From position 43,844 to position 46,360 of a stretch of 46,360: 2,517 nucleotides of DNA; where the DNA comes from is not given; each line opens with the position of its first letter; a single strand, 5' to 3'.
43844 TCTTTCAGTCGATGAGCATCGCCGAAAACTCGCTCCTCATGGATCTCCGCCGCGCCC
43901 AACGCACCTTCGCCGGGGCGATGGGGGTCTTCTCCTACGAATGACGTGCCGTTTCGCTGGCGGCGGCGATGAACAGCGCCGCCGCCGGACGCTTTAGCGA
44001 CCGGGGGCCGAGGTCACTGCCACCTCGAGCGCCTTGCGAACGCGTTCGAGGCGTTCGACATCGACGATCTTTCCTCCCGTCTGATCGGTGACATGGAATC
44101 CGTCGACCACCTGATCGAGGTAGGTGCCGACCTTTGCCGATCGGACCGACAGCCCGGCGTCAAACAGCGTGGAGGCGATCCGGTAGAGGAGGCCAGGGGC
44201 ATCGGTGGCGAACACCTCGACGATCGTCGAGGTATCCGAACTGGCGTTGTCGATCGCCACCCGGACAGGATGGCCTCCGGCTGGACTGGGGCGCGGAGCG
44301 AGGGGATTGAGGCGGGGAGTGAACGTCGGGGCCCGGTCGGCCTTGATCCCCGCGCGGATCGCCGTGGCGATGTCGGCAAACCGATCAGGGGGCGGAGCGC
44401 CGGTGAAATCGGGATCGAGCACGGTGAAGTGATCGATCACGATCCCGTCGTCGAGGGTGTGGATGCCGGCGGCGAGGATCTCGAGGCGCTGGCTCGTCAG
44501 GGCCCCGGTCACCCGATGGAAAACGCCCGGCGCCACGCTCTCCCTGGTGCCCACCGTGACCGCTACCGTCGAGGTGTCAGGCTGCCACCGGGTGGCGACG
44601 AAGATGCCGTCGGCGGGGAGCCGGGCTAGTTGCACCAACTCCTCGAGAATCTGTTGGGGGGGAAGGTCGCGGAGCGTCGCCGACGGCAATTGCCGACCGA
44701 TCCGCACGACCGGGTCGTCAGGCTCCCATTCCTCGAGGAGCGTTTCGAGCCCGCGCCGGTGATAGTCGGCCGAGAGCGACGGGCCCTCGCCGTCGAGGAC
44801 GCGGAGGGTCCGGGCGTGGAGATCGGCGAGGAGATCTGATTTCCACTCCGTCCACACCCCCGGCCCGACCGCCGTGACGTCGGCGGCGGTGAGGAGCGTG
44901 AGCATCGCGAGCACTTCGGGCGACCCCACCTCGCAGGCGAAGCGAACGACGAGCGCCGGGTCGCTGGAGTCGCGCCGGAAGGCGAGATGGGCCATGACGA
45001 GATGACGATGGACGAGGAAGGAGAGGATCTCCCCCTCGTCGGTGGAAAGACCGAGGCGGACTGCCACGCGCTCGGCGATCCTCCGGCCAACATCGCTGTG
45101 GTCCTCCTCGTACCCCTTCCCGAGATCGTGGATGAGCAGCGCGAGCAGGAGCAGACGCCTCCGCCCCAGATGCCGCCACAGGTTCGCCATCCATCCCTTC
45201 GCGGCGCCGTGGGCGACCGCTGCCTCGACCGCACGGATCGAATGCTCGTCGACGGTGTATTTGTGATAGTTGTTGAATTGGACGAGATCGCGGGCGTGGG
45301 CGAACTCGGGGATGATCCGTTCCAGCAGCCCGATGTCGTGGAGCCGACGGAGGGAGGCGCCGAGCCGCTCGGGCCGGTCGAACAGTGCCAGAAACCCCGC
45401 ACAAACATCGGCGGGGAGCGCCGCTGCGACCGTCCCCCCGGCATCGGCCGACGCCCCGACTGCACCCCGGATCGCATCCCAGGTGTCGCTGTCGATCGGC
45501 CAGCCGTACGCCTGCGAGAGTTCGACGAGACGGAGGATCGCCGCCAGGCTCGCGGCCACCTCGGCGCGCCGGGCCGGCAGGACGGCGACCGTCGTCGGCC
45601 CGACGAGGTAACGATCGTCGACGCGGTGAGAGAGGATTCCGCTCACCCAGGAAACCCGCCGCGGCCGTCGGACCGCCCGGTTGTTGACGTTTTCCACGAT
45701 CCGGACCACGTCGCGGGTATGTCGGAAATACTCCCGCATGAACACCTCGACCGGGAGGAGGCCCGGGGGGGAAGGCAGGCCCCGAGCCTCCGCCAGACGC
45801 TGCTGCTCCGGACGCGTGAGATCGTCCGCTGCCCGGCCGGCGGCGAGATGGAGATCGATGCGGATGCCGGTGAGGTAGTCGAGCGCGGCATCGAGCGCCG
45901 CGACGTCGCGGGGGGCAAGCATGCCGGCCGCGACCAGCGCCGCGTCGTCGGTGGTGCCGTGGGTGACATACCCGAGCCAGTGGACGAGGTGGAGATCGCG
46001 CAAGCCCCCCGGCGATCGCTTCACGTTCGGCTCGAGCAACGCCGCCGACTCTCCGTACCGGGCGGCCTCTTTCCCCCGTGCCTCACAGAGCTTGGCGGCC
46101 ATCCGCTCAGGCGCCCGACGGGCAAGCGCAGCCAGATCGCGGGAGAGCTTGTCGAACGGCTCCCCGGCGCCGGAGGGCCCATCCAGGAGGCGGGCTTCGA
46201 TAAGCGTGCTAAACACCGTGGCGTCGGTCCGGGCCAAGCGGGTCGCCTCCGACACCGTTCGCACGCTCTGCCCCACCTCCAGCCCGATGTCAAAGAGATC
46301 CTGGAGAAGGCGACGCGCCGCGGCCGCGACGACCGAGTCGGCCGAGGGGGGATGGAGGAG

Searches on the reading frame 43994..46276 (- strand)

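Call 41: search_protein_families(library=pfam, proteins=[window:43994-46276:-], max_evalue=0.001)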
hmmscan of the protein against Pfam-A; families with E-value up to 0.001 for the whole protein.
window:43994-46276:- (760 aa): 4 families
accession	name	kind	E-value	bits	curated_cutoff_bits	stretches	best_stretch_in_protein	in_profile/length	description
PF08335.16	GlnD_UR_UTase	-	1.2e-29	103.6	21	1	59-195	3-138/141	GlnD PII-uridylyltransferase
PF01842.31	ACT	-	3.3e-10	40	27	1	684-733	1-52/66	ACT domain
PF01966.28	HD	-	7.7e-07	29.8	22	1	342-447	1-110/116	HD domain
PF24931.1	ACT_ACR9_3rd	-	2.5e-05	24.7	27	1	673-754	2-84/98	ACR9-like, ACT-like domain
